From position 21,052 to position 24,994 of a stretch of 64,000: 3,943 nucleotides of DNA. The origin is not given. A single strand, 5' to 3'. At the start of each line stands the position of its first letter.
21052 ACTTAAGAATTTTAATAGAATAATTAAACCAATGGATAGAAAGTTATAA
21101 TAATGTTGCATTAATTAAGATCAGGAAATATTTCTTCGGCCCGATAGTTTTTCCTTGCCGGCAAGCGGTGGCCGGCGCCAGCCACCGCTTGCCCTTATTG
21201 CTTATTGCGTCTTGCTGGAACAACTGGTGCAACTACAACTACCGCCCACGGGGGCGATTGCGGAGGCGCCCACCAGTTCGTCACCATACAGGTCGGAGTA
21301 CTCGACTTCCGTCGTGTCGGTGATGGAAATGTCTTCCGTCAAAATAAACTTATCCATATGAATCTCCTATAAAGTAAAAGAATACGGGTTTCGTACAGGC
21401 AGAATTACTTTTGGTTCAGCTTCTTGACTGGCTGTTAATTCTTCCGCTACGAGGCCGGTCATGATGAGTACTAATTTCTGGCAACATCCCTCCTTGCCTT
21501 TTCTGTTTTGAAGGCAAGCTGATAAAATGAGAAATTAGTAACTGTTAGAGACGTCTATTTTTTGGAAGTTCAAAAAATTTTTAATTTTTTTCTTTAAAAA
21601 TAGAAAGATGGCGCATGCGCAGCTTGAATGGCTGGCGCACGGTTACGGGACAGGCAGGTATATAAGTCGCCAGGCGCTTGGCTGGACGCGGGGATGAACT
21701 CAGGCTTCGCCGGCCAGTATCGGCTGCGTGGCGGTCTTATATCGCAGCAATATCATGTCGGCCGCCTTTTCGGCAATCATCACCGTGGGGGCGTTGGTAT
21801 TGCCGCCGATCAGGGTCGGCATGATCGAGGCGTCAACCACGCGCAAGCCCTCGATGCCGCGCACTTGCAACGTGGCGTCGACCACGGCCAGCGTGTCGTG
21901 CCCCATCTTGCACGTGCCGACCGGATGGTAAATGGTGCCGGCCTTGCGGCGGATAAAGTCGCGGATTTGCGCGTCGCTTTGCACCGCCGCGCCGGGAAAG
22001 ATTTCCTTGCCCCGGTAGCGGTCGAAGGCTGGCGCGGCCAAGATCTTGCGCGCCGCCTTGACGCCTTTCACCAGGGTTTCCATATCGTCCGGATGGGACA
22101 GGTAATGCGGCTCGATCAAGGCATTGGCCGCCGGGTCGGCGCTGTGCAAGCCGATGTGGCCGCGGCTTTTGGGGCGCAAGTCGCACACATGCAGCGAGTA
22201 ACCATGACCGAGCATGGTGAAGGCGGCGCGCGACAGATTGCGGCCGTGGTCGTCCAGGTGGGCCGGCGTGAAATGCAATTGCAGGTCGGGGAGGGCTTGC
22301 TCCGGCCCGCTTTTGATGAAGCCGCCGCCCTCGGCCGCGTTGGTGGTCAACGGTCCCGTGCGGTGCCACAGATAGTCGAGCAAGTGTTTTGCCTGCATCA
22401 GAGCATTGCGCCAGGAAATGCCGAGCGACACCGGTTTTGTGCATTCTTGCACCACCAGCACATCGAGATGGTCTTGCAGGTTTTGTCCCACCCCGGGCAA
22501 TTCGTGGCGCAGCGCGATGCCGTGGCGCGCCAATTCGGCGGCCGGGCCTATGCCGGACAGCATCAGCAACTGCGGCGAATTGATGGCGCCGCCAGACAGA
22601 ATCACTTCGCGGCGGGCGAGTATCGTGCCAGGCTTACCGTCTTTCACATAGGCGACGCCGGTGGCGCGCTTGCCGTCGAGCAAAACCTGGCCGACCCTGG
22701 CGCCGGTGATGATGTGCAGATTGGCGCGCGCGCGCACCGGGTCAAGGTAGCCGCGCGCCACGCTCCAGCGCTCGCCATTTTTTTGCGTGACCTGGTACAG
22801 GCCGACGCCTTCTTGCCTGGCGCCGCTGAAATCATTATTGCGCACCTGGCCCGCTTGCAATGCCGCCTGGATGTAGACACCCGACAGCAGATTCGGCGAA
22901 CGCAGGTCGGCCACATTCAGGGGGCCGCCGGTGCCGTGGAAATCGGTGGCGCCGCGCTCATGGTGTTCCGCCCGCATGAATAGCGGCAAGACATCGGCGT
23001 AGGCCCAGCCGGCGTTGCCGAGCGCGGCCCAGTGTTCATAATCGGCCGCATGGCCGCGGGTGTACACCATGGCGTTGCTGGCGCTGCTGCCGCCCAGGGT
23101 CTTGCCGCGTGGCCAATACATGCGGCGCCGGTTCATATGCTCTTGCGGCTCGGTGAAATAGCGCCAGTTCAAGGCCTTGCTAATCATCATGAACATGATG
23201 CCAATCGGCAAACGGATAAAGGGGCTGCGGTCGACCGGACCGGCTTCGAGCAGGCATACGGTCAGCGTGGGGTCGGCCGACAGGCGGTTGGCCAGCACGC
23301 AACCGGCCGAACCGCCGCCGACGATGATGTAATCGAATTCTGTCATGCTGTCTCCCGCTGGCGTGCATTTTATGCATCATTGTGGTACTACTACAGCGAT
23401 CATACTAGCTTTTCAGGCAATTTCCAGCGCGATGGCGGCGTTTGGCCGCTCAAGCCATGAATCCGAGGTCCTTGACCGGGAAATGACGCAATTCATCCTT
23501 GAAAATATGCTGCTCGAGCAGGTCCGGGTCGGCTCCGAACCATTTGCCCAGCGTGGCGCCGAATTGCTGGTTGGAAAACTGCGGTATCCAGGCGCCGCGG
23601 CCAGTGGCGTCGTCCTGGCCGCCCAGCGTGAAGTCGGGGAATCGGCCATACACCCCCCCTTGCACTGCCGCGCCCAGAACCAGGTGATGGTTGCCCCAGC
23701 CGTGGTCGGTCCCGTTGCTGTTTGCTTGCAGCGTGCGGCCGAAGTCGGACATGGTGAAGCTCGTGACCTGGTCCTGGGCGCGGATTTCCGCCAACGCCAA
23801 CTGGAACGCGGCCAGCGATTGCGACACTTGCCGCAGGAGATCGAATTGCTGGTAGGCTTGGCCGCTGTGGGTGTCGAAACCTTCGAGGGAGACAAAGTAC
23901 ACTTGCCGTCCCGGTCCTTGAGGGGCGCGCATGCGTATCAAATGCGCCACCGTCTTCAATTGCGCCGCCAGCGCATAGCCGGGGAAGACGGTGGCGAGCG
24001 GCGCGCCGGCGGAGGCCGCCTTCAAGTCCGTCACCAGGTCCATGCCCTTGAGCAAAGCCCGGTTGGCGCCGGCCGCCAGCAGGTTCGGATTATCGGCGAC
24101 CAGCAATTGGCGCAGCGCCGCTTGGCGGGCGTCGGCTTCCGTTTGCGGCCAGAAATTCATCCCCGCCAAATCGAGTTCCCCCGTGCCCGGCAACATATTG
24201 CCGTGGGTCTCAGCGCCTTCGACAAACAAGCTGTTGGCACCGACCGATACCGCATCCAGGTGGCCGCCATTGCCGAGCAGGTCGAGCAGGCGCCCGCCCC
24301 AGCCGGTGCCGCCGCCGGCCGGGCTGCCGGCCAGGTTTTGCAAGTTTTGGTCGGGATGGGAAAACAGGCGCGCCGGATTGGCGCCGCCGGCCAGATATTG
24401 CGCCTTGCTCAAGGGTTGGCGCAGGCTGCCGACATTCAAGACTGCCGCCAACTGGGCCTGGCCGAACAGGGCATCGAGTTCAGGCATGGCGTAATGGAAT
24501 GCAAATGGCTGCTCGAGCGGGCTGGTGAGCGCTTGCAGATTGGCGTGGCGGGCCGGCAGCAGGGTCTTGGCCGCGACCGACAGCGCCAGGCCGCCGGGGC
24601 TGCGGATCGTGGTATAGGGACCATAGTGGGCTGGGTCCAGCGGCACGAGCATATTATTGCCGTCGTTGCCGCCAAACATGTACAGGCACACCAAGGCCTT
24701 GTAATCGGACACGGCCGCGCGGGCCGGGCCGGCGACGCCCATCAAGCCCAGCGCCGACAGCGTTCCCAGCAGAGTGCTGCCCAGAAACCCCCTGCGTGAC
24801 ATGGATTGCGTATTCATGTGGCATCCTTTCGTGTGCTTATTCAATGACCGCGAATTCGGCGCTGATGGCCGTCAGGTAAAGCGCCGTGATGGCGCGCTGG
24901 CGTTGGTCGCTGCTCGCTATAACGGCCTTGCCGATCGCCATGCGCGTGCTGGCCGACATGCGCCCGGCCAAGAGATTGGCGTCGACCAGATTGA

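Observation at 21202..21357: Unannotated precursor peptide with a double-glycine-type leader and a dense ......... core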

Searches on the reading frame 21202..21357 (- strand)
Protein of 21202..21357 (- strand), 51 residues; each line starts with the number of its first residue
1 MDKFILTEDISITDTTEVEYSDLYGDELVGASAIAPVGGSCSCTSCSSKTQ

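Call 5: search_protein_families(library=ncbifam, proteins=[window:21202-21357:-], max_evalue=0.1)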
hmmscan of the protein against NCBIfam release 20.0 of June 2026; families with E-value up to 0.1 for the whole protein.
window:21202-21357:- (51 aa): 1 family
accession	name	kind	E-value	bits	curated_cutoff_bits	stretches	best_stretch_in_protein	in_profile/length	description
NF033400.3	thiazolyl_B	subfamily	0.027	14.4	30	1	26-48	18-40/45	thiazolylpeptide-type bacteriocin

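Call 7: find_homologous_proteins(query=window:21205-21357:-, max_evalue=10)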
Query seq(51 aa) (51 aa): 1 proteins with E <= 10 among 1 candidates.
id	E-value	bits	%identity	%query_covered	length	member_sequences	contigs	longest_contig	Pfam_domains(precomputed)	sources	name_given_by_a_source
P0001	2.1e-25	104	100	100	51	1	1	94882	-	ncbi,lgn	ncbi:hypothetical protein AAKU55_003545 [Oxalobacteraceae bacterium GrIS 1.11]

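Call 59: list_cluster_members(proteins=[P0001, P0009, P0036])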
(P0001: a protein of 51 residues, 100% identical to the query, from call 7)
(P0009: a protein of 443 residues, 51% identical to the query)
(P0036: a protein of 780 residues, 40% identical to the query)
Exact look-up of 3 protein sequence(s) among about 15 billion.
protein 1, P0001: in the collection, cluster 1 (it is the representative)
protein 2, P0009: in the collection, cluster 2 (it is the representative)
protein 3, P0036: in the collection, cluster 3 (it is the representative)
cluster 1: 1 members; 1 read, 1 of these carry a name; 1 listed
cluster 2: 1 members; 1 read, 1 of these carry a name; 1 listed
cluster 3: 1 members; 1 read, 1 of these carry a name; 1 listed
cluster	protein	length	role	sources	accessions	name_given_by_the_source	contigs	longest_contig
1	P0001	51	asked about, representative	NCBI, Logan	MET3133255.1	hypothetical protein AAKU55_003545 [Oxalobacteraceae bacterium GrIS 1.11]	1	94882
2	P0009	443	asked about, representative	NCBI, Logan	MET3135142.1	ribosomal protein S12 methylthiotransferase accessory factor [Oxalobacteraceae bacterium ...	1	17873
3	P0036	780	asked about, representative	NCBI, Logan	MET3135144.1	ABC-type multidrug transport system ATPase subunit [Oxalobacteraceae bacterium GrIS 1.11]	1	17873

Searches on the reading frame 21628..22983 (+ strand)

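Call 3: search_protein_families(library=pfam, proteins=[window:21628-22983:+], max_evalue=0.01)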
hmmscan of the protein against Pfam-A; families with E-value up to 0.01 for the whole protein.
window:21628-22983:+ (451 aa): 0 families

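Call 5: search_protein_families(library=ncbifam, proteins=[window:21628-22983:+], max_evalue=0.1)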
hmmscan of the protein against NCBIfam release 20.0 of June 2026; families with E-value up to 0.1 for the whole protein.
window:21628-22983:+ (451 aa): 1 family
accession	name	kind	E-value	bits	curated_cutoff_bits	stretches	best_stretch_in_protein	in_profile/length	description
TIGR02741.1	TraQ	equivalog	0.09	13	111.6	0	365-411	21-67/93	type-F conjugative transfer system pilin chaperone TraQ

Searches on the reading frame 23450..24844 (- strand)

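Call 8: search_protein_families(library=pfam, proteins=[window:23450-24844:-], max_evalue=0.01)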
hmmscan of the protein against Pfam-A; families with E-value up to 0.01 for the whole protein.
window:23450-24844:- (464 aa): 1 family
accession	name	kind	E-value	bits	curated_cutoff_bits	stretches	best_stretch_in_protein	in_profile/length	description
PF07394.17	DUF1501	-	3.9e-29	102.4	27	1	49-413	2-347/390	Protein of unknown function (DUF1501)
